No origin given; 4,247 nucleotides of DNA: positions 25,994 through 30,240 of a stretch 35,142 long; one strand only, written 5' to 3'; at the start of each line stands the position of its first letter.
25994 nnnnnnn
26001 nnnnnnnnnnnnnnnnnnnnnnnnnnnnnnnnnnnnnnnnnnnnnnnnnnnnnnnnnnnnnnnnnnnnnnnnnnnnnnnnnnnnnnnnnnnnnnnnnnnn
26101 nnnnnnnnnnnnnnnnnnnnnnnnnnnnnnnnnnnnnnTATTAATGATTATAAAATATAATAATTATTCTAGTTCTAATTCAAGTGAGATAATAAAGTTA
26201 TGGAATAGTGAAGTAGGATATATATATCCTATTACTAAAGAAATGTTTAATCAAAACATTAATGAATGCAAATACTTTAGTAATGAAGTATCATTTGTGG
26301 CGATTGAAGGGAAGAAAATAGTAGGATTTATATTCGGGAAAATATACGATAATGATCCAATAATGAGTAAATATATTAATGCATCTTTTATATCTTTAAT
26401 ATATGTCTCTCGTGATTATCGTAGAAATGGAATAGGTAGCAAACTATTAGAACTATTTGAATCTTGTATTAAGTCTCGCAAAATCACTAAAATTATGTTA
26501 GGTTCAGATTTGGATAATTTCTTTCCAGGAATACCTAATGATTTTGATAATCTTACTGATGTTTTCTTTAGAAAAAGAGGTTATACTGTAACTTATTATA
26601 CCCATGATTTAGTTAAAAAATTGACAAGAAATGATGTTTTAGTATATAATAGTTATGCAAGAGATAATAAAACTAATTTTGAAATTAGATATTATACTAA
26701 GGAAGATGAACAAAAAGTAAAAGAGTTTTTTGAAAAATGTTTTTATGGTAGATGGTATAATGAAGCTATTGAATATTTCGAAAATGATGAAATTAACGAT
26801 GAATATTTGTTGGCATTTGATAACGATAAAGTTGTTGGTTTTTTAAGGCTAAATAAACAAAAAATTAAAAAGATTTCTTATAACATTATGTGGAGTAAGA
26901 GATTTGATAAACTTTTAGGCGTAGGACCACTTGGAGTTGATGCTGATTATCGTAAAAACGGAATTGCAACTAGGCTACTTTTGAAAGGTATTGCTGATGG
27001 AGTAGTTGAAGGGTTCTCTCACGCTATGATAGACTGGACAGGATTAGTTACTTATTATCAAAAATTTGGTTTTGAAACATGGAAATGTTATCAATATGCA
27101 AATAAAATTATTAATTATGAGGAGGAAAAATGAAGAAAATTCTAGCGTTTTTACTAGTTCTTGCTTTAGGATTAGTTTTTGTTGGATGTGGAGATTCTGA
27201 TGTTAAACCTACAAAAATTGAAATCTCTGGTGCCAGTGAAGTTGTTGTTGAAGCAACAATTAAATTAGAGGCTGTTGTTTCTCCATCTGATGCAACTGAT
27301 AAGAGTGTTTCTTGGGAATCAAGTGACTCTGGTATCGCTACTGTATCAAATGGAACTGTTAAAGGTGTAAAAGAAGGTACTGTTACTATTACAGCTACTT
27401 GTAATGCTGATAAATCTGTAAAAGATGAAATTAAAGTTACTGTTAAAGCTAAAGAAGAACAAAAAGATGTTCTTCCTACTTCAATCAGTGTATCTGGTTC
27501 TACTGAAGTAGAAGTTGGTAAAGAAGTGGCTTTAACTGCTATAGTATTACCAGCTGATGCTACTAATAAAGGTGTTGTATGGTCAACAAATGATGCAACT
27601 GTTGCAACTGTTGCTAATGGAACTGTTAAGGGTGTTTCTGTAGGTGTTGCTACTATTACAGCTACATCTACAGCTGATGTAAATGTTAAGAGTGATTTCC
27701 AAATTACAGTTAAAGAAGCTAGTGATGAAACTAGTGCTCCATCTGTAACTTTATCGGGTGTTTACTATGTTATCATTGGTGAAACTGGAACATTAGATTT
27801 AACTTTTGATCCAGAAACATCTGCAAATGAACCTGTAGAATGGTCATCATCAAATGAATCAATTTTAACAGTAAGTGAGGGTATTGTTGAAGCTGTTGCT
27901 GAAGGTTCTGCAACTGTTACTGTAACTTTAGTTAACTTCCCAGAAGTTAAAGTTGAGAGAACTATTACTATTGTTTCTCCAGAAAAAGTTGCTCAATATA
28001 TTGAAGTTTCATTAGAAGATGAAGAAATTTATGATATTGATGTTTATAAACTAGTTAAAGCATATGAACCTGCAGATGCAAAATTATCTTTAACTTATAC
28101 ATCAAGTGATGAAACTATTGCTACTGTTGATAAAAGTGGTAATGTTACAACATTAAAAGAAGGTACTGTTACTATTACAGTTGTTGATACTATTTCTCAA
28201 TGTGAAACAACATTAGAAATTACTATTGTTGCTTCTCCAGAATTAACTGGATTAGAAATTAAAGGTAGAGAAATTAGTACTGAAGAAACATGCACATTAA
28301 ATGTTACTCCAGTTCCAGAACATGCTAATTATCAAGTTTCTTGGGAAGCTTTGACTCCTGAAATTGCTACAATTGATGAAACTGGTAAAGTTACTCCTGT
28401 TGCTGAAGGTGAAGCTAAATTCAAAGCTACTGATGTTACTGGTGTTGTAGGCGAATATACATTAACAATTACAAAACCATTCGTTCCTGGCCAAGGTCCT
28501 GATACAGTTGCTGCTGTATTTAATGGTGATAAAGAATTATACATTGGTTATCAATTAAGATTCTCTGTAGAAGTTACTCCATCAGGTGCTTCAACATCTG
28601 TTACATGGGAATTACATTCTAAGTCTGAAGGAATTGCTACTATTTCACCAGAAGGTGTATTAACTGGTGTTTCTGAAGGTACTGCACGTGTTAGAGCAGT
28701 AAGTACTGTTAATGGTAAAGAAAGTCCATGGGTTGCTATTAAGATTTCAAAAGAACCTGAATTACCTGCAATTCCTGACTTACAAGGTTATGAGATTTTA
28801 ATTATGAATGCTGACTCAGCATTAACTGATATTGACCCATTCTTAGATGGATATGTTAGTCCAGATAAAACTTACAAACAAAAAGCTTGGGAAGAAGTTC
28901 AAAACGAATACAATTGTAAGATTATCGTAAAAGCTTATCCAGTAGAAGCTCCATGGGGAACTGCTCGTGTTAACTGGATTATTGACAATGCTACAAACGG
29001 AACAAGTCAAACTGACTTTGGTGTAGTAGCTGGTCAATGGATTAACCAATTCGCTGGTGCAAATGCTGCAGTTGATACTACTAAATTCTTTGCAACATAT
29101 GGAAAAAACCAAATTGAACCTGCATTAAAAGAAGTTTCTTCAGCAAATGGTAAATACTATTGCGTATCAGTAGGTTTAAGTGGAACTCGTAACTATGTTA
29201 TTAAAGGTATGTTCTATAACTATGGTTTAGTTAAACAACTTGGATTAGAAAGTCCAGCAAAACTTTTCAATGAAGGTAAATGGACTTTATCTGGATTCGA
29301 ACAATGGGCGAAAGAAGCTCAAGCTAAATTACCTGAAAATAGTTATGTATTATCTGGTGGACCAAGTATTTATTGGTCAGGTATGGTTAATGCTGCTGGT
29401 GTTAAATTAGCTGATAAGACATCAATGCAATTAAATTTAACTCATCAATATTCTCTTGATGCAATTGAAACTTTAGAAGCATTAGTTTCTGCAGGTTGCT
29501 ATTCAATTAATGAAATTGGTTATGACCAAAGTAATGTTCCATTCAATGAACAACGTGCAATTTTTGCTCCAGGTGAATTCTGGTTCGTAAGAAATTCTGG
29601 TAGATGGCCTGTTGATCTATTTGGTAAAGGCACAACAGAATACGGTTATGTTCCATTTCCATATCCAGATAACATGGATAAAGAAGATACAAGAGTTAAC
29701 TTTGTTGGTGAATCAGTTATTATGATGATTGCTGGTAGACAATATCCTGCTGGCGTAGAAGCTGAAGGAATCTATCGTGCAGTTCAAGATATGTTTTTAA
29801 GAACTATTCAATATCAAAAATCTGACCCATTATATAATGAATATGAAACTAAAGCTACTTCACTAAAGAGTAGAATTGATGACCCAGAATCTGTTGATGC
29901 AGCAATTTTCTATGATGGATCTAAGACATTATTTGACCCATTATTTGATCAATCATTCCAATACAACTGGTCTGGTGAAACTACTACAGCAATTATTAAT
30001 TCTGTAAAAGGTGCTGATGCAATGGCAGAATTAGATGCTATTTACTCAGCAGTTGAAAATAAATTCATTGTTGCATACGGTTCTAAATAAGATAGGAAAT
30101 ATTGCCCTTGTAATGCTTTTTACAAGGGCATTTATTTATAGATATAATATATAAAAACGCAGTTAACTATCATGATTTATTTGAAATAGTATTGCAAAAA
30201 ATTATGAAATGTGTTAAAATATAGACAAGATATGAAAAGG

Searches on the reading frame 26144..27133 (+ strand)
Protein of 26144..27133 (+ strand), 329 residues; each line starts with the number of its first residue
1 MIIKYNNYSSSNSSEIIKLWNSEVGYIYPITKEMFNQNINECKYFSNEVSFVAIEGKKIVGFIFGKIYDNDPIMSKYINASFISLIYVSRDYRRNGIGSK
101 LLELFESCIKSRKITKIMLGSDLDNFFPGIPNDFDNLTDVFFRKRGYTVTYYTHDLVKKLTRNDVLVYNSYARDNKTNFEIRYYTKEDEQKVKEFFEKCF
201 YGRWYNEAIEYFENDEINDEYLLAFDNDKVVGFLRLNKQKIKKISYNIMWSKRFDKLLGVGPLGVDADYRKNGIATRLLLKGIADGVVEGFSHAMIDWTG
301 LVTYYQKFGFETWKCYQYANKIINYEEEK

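Call 4: search_protein_families(library=pfam, proteins=[window:26144-27133:+], max_evalue=0.01)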
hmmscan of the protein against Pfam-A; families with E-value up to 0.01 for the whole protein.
window:26144-27133:+ (329 aa): 6 families
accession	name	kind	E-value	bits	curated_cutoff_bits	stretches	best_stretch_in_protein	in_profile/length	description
PF00583.31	Acetyltransf_1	-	3.5e-22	79.3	20.7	2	43-125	28-104/116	Acetyltransferase (GNAT) family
PF13508.13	Acetyltransf_7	-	7e-19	68.4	27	2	48-148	3-83/84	Acetyltransferase (GNAT) domain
PF13673.13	Acetyltransf_10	-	3.8e-14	53.2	23.6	2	46-116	29-89/128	Acetyltransferase (GNAT) domain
PF13527.13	Acetyltransf_9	-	7.9e-14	52.2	25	1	180-312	1-126/127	Acetyltransferase (GNAT) domain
PF13880.12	Acetyltransf_13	-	9.5e-07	29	22.8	1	83-107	7-31/69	ESCO1/2 acetyl-transferase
PF08569.17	Mo25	-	0.0037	17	31.2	1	29-141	67-183/332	Mo25-like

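Call 85: search_protein_families(library=ncbifam, proteins=[window:26144-27133:+], max_evalue=0.00001)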
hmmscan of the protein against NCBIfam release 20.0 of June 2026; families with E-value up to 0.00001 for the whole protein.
window:26144-27133:+ (329 aa): 4 families
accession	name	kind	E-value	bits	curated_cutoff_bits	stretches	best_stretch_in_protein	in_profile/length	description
TIGR01575.1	rimI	equivalog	2.1e-11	44.1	86.4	0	35-119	13-94/132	ribosomal protein S18-alanine N-acetyltransferase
NF033150.1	AAC_6p_A49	exception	7e-09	35.7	410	0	22-122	27-118/184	aminoglycoside 6'-N-acetyltransferase AacA49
NF043067.1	AAC_6p_group_E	equivalog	1.5e-08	34.6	140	0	32-125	22-115/140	aminoglycoside 6'-N-acetyltransferase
NF002959.0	PRK03624.1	equivalog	1.9e-08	34.1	124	0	7-120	11-112/147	GNAT family acetyltransferase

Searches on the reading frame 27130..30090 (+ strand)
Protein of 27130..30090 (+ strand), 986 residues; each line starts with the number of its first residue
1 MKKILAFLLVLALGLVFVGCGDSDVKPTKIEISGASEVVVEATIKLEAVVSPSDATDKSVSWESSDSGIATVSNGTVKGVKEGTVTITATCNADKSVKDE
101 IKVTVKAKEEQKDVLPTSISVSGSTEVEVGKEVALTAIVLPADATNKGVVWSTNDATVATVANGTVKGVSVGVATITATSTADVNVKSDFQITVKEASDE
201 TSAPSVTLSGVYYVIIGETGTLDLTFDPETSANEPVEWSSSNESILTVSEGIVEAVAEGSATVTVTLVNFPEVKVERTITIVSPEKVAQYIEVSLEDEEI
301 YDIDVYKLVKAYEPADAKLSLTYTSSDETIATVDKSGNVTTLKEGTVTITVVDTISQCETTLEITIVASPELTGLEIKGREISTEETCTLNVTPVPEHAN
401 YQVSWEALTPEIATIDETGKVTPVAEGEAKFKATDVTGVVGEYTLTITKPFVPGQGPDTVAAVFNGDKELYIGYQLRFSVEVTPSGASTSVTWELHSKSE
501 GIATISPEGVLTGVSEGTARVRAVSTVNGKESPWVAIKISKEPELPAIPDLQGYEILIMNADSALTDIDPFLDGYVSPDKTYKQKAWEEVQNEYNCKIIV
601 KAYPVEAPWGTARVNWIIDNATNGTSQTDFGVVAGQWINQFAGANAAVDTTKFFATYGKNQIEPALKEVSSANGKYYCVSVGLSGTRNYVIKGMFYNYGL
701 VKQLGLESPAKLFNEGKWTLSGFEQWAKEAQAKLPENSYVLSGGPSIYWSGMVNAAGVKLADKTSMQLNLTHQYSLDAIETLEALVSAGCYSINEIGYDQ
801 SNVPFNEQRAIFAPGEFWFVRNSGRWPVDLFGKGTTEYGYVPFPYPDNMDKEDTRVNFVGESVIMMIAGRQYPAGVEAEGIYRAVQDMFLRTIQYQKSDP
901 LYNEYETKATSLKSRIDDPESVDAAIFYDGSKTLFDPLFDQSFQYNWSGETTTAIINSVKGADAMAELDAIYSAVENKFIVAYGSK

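Call 4: search_protein_families(library=pfam, proteins=[window:27130-30090:+], max_evalue=0.01)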
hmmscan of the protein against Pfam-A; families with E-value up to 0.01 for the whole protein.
window:27130-30090:+ (986 aa): 4 families
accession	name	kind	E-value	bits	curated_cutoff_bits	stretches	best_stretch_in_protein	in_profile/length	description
PF02368.24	Big_2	-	2.9e-58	194.2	22.8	6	33-98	8-76/79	Bacterial Ig-like domain (group 2)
PF22359.2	Big-like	-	2.3e-10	41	27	1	402-433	2-33/48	Bacterial Ig-like domain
PF21764.3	Invasin_D4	-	0.0015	19.4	27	0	47-81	27-61/88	Invasin, domain 4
PF21461.3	HL_N-beta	-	0.0035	17.5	27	0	241-266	19-44/57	Hyaluronate lyase, N-terminal beta-sheet domain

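Call 32: search_solved_structures(query=window:27130-30090:+, max_evalue=0.1)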
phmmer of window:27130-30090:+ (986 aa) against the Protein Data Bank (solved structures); distinct sequences matched with E-value up to 0.1: 4.
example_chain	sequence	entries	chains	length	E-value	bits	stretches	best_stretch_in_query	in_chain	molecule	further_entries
7quz_AAA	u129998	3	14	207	5.1e-09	37.9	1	114-198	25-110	Beta-1,3-glucanase bglH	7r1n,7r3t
9cuy_c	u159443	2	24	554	1.3e-08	36.5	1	113-291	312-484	Short tail fiber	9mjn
6n1a_A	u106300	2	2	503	0.0057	17.9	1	293-370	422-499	Carbohydrate-binding protein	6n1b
2vtu_J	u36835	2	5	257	0.074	14.2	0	208-245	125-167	MS2 COAT PROTEIN | COAT PROTEIN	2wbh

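Call 47: search_protein_families(library=pfam, proteins=[window:27130-30090:+], max_evalue=0.01)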
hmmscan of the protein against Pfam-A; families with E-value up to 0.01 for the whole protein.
window:27130-30090:+ (986 aa): 4 families
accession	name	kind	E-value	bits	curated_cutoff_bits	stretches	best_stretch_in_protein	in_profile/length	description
PF02368.24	Big_2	-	2.9e-58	194.2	22.8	6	33-98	8-76/79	Bacterial Ig-like domain (group 2)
PF22359.2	Big-like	-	2.3e-10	41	27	1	402-433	2-33/48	Bacterial Ig-like domain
PF21764.3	Invasin_D4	-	0.0015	19.4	27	0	47-81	27-61/88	Invasin, domain 4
PF21461.3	HL_N-beta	-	0.0035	17.5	27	0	241-266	19-44/57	Hyaluronate lyase, N-terminal beta-sheet domain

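Call 85: search_protein_families(library=ncbifam, proteins=[window:27130-30090:+], max_evalue=0.00001)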
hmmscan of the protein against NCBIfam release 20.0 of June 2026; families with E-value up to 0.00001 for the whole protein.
window:27130-30090:+ (986 aa): 0 families
